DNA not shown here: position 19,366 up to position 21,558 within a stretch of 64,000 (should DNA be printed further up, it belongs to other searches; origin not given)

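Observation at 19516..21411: Secreted HExxH metalloprotease carrying a T9SS-type (Por_Secre_tail/FlgD-Ig-like) C-terminal sorting domain, start overlapping rimI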

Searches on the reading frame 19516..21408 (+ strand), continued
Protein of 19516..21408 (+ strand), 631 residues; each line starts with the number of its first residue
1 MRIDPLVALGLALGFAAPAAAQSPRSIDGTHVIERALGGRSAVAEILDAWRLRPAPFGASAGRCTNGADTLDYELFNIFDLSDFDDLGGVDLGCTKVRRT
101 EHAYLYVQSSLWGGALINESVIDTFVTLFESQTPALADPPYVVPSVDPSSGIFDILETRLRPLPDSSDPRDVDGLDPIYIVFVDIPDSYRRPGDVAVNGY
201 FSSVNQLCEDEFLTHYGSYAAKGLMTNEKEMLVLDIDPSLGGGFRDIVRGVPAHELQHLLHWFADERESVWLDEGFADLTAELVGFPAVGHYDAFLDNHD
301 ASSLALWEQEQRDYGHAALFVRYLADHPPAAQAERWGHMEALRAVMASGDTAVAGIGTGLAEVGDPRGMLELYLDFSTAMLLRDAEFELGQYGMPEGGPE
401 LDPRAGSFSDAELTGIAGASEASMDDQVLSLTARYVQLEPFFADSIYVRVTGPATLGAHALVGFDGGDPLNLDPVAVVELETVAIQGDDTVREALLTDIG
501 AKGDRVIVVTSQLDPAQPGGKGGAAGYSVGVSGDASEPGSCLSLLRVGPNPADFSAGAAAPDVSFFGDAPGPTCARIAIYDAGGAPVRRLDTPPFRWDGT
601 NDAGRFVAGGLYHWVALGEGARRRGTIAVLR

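Call 49: search_solved_structures(query=A2, max_evalue=1, show_alignments=1)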
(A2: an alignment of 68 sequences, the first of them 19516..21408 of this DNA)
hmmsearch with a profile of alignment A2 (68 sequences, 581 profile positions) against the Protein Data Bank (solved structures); distinct sequences matched with E-value up to 1: 11.
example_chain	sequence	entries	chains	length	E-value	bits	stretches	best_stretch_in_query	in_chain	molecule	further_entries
7bb8_A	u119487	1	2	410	2e-55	191.8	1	53-372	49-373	Neutral metalloprotease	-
7bb9_A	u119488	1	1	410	1.8e-52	182.1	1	53-372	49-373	Lugdulysin E242Q Y315F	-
6za2_A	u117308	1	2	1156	7e-07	31.5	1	445-571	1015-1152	Por secretion system protein porU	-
7bhq_A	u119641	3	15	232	0.00016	23.7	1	493-563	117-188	Basal-body rod modification protein FlgD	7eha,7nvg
7eh9_A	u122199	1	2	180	0.00024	23.1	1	497-563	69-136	Basal-body rod modification protein FlgD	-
3osv_A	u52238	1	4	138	0.00052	22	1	499-562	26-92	Flagellar basal-body rod modification protein FlgD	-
3c12_A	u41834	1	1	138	0.00095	21.2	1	506-565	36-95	Flagellar protein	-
5m11_A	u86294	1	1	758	0.005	18.8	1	472-561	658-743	Immunoreactive 84kD antigen PG93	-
6pnv_A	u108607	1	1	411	0.006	18.5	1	367-565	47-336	Tol-Pal system protein TolB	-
4zzf_A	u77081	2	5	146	0.0069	18.3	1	509-571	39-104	Flagellar basal body rod modification protein | Basal-body rod modification protein FlgD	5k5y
4zzk_A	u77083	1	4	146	0.007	18.3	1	509-570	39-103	Basal-body rod modification protein FlgD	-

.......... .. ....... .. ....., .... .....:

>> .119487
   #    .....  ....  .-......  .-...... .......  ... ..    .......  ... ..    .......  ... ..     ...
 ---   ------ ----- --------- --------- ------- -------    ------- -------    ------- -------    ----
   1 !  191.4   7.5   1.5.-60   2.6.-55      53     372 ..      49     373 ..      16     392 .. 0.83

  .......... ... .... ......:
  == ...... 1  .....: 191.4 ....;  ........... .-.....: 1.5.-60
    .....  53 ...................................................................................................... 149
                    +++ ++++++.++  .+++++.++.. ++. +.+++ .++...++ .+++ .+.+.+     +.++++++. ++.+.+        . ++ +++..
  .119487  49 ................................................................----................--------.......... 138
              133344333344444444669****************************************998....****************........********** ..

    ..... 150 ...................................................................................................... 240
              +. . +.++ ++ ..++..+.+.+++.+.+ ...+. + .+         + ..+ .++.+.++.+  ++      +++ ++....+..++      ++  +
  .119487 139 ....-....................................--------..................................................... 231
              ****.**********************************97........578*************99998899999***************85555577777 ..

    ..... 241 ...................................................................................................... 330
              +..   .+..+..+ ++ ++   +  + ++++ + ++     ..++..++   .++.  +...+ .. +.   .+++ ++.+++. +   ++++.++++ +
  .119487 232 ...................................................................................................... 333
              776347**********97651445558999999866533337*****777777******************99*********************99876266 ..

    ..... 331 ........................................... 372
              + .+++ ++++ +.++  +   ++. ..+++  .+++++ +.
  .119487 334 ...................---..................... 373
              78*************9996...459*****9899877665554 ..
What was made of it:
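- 19579..20730 (+): M30-like gluzincin catalytic domain, residues about 22-405. It includes a possible N-terminal pro-segment (residues about 25-70) of lower model confidence. Superfamily profile A2 against lugdulysin 7bb8: E 2e-55 over 320 residues (call 49).
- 68-sequence superfamily profile, E 2e-55 over 320 residues (call 49).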

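Call 50: search_protein_families(library=pfam, alignment_id=A2, max_evalue=0.01)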
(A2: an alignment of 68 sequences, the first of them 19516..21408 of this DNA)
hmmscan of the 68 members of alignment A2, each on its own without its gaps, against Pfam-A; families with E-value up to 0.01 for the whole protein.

A. member 1, window:19516-21408:+ (631 aa): 1 family
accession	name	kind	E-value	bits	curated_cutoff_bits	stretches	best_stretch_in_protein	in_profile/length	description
PF13860.13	FlgD_ig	-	0.0065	16.9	27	0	576-613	26-70/79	FlgD Ig-like domain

B. families by the number of members that match (of 68 scanned): 23 families
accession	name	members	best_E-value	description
PF13860.13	FlgD_ig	29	2e-13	FlgD Ig-like domain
PF18962.6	Por_Secre_tail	17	1.1e-08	Secretion system C-terminal sorting domain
PF13585.12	CHU_C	13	1.6e-05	CHU_C Type IX secretion signal domain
PF04450.18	BSP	10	0.00056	Peptidase of plants and bacteria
PF13485.12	Peptidase_MA_2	4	3.9e-05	Peptidase MA superfamily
PF13205.12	Big_5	3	1.1e-17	Bacterial Ig-like domain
PF10029.15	DUF2271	2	0.0012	Predicted periplasmic protein (DUF2271)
PF00932.25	LTD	1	5.3e-12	Lamin Tail Domain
PF01839.29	FG-GAP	1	8.4e-11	FG-GAP repeat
PF23166.1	Ig_N_CWD1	1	2.8e-07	Alpha-glucan water dikinase 1 Ig-like N-terminal domain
PF09822.16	ABC_transp_aux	1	1.3e-06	ABC-type uncharacterized transport system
PF19190.6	BACON_2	1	1.6e-06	Viral BACON domain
PF13517.12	FG-GAP_3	1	1.3e-05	FG-GAP-like repeat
PF00041.27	fn3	1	2.8e-05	Fibronectin type III domain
PF10026.15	DUF2268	1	0.00024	Predicted Zn-dependent protease (DUF2268)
PF10460.15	Peptidase_M30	1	0.0019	Peptidase M30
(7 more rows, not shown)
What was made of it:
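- On FlgD Ig-like domain (PF13860): 29 of 68 relatives hit at E<=0.01 (call 50).
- In the 68-member alignment, 17 hit Por_Secre_tail and 13 hit CHU_C (call 50).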

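Call 57: find_encoding_contigs(protein=P0013, flank=10000, max_places=2)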
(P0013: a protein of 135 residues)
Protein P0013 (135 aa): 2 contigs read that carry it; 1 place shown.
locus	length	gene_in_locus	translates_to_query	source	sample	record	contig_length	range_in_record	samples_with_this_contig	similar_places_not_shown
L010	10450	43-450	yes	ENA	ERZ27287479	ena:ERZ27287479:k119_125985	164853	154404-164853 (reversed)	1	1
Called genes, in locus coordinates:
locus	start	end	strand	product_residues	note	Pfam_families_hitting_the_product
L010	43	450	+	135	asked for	-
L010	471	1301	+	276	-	PF01048:PNP_UDP_1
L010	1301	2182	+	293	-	PF17848:Zn_ribbon_ACC, PF01039:Carboxyl_trans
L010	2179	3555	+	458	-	PF08245:Mur_ligase_M, PF02875:Mur_ligase_C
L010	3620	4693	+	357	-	PF00005:ABC_tran, PF17912:OB_MalK, PF08402:TOBE_2, PF03459:TOBE (weak)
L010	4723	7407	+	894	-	PF19838:LptD_2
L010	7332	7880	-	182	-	-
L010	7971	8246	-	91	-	-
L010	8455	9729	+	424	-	PF04015:DUF362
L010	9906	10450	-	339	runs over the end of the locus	PF14238:DUF4340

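Call 62: list_cluster_members(proteins=[P0002, P0008, P0009, P0010, P0012, P0014, P0015, P0017, P0021, P0016])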
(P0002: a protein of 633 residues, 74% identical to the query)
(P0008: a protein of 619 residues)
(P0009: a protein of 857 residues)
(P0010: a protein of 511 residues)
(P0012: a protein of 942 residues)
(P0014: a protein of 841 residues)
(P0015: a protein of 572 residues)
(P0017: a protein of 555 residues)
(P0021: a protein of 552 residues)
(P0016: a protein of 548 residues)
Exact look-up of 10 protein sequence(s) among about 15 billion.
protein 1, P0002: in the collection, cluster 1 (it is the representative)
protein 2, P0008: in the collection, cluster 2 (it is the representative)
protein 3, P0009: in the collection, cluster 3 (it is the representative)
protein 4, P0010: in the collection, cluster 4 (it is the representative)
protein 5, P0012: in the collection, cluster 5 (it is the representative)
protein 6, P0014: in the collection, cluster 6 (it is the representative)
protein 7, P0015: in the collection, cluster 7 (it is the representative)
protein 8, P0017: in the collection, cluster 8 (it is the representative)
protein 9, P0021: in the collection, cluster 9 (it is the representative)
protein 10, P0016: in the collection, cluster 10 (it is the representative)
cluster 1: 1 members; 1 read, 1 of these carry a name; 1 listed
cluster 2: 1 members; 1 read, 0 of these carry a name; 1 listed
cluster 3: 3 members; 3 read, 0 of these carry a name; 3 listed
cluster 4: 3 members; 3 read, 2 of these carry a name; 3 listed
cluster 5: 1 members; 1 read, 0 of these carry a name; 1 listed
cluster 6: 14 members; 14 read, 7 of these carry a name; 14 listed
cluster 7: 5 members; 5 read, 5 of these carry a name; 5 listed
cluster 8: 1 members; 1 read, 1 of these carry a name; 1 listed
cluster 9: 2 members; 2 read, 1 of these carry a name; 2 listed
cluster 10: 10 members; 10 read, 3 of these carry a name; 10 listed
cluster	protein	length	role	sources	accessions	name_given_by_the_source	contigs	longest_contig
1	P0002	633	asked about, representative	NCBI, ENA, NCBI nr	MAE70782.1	MAG: hypothetical protein CME06_09970 [Gemmatimonadetes bacterium] | hypothetical protein [Gemmatimonadota bacterium]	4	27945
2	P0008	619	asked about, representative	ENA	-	-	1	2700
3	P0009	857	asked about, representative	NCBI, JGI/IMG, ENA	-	-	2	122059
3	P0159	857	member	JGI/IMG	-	-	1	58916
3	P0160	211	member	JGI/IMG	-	-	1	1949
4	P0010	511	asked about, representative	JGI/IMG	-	hypothetical protein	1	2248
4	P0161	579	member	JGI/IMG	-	hypothetical protein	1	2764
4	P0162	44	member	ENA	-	-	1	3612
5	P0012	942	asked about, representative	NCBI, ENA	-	-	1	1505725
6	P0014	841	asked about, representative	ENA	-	-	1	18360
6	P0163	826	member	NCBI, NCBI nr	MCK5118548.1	MAG: Ig-like domain-containing protein, partial [Candidatus Latescibacteria bacterium] | Ig-like domain-containing protein [Candidatus Latescibacterota bacterium]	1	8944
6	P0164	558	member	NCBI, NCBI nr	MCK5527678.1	MAG: Ig-like domain-containing protein, partial [Candidatus Latescibacteria bacterium] | Ig-like domain-containing protein [Candidatus Latescibacterota bacterium]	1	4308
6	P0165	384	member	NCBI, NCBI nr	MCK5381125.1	MAG: hypothetical protein KAJ81_06615, partial [Candidatus Latescibacteria bacterium] | hypothetical protein [Candidatus Latescibacterota bacterium]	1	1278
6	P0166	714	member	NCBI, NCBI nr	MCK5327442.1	MAG: Ig-like domain-containing protein, partial [Candidatus Latescibacteria bacterium] | Ig-like domain-containing protein [Candidatus Latescibacterota bacterium]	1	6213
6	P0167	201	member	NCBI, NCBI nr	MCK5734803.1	MAG: T9SS type A sorting domain-containing protein, partial [Candidatus Latescibacteria ... | T9SS type A sorting domain-containing protein [Candidatus Latescibacterota bacterium]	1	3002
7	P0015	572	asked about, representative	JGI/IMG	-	hypothetical protein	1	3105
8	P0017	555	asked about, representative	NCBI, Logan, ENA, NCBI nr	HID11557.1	MAG TPA: T9SS type A sorting domain-containing protein [Candidatus Latescibacteria ... | T9SS type A sorting domain-containing protein [Candidatus Latescibacterota bacterium]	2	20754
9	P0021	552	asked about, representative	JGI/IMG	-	-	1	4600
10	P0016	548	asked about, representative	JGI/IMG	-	-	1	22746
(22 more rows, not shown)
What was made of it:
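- Relatives in Latescibacterota are named 'T9SS type A sorting domain-containing protein' by NCBI (call 62).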

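Call 64: list_cluster_members(proteins=[window:19516-21408:+, window:22290-23153:+, window:21448-22290:+, window:16335-17882:+, window:25335-26441:+, window:36944-38710:+])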
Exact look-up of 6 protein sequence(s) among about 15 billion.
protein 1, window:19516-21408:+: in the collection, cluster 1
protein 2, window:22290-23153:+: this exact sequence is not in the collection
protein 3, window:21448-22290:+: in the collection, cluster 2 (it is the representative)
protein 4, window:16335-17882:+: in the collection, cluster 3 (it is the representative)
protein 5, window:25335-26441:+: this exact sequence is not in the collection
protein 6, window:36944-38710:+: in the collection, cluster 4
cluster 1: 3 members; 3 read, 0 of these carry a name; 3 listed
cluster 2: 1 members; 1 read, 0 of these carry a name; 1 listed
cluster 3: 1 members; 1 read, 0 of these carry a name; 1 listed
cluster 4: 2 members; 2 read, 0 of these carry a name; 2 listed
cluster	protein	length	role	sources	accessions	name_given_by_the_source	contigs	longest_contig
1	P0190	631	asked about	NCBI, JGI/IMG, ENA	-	-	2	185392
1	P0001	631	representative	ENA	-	-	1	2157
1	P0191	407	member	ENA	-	-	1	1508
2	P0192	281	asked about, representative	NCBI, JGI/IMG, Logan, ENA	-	-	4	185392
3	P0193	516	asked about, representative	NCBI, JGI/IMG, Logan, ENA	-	-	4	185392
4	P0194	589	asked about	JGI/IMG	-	-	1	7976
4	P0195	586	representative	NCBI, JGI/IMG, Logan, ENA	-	-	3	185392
